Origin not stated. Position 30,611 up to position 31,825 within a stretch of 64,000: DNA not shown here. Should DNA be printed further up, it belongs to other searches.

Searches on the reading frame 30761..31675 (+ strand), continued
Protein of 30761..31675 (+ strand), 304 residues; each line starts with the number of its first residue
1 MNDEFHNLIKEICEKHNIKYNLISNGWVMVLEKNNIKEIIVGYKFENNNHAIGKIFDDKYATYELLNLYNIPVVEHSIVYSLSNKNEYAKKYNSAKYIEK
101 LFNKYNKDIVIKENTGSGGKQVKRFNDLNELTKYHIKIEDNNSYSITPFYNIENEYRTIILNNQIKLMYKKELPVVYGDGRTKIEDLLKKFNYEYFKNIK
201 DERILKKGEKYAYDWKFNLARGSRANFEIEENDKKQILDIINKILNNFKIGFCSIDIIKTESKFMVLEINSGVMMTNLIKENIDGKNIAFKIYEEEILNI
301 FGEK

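Call 29: search_protein_families(library=pfam, proteins=[L019:7605-8420:+, L023:4701-5732:+, L028:6532-7038:+, L028:4356-4697:+, L028:4134-4382:-, L056:5103-6020:+, L056:7391-8959:+], max_evalue=0.01)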
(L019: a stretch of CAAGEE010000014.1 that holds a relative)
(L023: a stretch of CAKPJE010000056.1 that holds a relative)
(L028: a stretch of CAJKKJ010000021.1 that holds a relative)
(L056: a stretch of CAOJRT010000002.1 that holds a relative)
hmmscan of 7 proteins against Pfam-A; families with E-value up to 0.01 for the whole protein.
L019:7605-8420:+ (271 aa): 5 families
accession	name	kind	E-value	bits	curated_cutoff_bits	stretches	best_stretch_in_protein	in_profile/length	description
PF07859.19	Abhydrolase_3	-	4.5e-44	151.2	25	1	35-241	1-208/210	alpha/beta hydrolase fold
PF20434.5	BD-FAE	-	3.7e-22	79.3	26.8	1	28-163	9-154/215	BD-FAE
PF00135.34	COesterase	-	3.8e-08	33.2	27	1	27-119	98-196/515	Carboxylesterase family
PF10340.15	Say1_Mug180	-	0.00043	19.7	21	1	32-148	122-238/374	Steryl acetyl hydrolase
PF00326.27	Peptidase_S9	-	0.0096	15.9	22.6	0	85-243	46-191/213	Prolyl oligopeptidase family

L023:4701-5732:+ (343 aa): 0 families

L028:6532-7038:+ (168 aa): 1 family
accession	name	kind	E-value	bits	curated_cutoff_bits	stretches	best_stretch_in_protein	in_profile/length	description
PF00293.34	NUDIX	-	2e-09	38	21.1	1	22-92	5-79/134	NUDIX domain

L028:4356-4697:+ (113 aa): 1 family
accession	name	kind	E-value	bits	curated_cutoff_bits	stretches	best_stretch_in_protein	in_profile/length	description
PF02452.23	PemK_toxin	-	8.3e-26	90.8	23.1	1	8-100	1-98/109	PemK-like, MazF-like toxin of type II toxin-antitoxin system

L028:4134-4382:- (82 aa): 0 families

L056:5103-6020:+ (305 aa): 2 families
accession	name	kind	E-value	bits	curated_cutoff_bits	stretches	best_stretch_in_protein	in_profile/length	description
PF04266.20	ASCH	-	0.00029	21.9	21.2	1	7-93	1-65/103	ASCH domain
PF04473.18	DUF553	-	0.00039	20.3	20.5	1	143-234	28-113/140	Transglutaminase-like domain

L056:7391-8959:+ (522 aa): 3 families
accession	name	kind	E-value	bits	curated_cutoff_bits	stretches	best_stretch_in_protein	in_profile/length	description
PF00239.26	Resolvase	-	1.1e-24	87.6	23.3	1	13-163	3-145/145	Resolvase, N terminal domain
PF07508.19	Recombinase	-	1.4e-24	86.7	21.1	1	187-305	2-101/102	Recombinase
PF13408.12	Zn_ribbon_recom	-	1.1e-08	35.7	25.3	1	317-377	1-57/58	Recombinase zinc beta ribbon domain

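Call 31: search_solved_structures(query=L023:4701-5732:+, max_evalue=1)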
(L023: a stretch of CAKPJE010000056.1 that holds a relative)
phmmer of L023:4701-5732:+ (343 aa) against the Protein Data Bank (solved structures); distinct sequences matched with E-value up to 1: 2.
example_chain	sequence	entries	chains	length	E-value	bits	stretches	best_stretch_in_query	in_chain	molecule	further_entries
7ecv_I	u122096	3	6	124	0.0064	19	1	253-333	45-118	AcrIF14 | AcrF14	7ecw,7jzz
7du0_A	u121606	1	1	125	0.0065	19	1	253-333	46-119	AcrIF14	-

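Call 36: search_protein_families(library=padloc, proteins=[L023:4701-5732:+, L028:6532-7038:+, L031:10927-11313:+], max_evalue=0.01)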
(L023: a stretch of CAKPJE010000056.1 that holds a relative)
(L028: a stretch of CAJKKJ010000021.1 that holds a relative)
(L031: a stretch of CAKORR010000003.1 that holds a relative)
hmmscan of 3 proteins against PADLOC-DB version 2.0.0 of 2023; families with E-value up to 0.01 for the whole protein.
L023:4701-5732:+ (343 aa): 0 families

L028:6532-7038:+ (168 aa): 1 family
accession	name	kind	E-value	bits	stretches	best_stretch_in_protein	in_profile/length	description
PDLC04899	PDC-S07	-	2.7e-10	38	1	37-110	30-98/135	-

L031:10927-11313:+ (128 aa): 2 families
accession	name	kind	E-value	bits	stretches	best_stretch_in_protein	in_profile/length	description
PDLC04425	PDC-M11B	-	1.6e-05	23.4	1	4-44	5-46/132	-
PDLC04424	PDC-M11B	-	2.3e-05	22.4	1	4-44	12-53/142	-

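Call 49: predict_structure(alignment_id=A1)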
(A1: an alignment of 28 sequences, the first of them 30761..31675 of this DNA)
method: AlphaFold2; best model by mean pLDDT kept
length: 304 residues; sequences in the alignment: 28
mean_pLDDT: 90.0   pTM: 0.87
mean pLDDT of the five models: 90.0, 89.5, 89.5, 89.3, 87.8
residues with pLDDT >= 90: 202; 70-90: 86; 50-70: 16; < 50: 0
segments of 3 or more residues with pLDDT < 50: none
pLDDT, mean of each block of 10 residues (from residue 1): 92 97 94 93 84 88 95 93 85 92 95 67 90 85 85 92 96 92 95 89 95 68 89 98 96 94 92 89 92 94 74
secondary structure, 60 per line:
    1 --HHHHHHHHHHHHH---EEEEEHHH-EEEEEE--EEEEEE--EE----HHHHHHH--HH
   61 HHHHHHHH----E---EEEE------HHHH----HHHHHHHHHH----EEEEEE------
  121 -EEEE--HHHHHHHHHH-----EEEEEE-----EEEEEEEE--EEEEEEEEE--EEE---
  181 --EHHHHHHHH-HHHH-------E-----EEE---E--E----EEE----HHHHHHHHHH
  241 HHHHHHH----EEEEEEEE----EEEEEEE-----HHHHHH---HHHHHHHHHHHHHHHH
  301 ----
elements in order: H3-15 E19-23 E28-33 E36-41 H50-56 H59-68 E77-80 H87-90 H95-104 E109-114 E122-125 H128-137 E143-148 E154-161 E164-172 E175-177 H184-191 H193-196 E210-212 E224-226 H231-247 E252-259 E264-270 H276-281 H285-300

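Call 53: fold_search(model_id=the predicted structure, library=pdb)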
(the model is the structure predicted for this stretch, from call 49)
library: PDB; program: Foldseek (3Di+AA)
matches with E <= 10: 932; with E <= 0.001: 530
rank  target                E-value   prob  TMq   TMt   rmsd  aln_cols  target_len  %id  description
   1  7ta5                  4.4e-14  1.00  0.58  0.33   7.1       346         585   16  Crystal structure of cyanophycin synthetase 2 from Gloeothece citriformis (released 2022-03-02)
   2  7wac_A                6.6e-13  1.00  0.60  0.29   6.6       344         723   14  Trichodesmium erythraeum cyanophycin synthetase 1 (TeCphA1) (released 2022-09-07)
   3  8fxi_C                2.7e-12  1.00  0.60  0.33   6.3       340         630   16  Cryo-EM structure of Stanieria sp. CphA2 in complex with ADPCP and 4x(beta-Asp-Arg) (released 2023-06-14)
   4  3ln7_A                3.4e-12  1.00  0.52  0.25   7.9       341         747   17  Crystal structure of a bifunctional glutathione synthetase from Pasteurella multocida (released 2011-04-13)
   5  3ln6                  3.9e-12  1.00  0.65  0.30   5.8       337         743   15  Crystal structure of a bifunctional glutathione synthetase from Streptococcus agalactiae (released 2011-04-13)
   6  7wae_A                3.9e-12  1.00  0.63  0.26   6.2       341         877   15  Trichodesmium erythraeum cyanophycin synthetase 1 (TeCphA1) with ATPgammaS, 4x(beta-Asp-Arg), and aspartate (released 2022-09-07)
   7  7wae_C                5.5e-12  1.00  0.59  0.28   7.2       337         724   15  Trichodesmium erythraeum cyanophycin synthetase 1 (TeCphA1) with ATPgammaS, 4x(beta-Asp-Arg), and aspartate (released 2022-09-07)
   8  3ln7_B                7.4e-12  1.00  0.53  0.26   7.4       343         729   16  Crystal structure of a bifunctional glutathione synthetase from Pasteurella multocida (released 2011-04-13)
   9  7lgn_B                2.3e-11  1.00  0.58  0.24   7.3       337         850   15  Cyanophycin synthetase 1 from T. morbirosei (released 2021-08-18)
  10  8fxh_A                2.9e-11  1.00  0.52  0.28  10.4       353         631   17  Cryo-EM structure of Stanieria sp. CphA2 (released 2023-06-14)
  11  7lg5_A                4.6e-11  1.00  0.63  0.25   6.1       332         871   15  Synechocystis sp. UTEX2470 Cyanophycin synthetase 1 with ATP (released 2021-08-18)
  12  8fxi_B                9.3e-11  1.00  0.57  0.31   7.8       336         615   15  Cryo-EM structure of Stanieria sp. CphA2 in complex with ADPCP and 4x(beta-Asp-Arg) (released 2023-06-14)
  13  7txv_A                1.0e-10  1.00  0.63  0.26   5.9       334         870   16  Cyanophycin synthetase 1 from Synechocystis sp. UTEX2470 E82Q with ATP and 16x(Asp-Arg) (released 2022-06-01)
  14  7lgn_A                1.0e-10  1.00  0.55  0.28   7.2       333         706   15  Cyanophycin synthetase 1 from T. morbirosei (released 2021-08-18)
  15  7lgj_A                1.8e-10  1.00  0.61  0.25   6.0       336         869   14  Cyanophycin synthetase 1 from Synechocystis sp. UTEX2470 with ADPCP and 8x(Asp-Arg)-NH2 (released 2021-08-18)
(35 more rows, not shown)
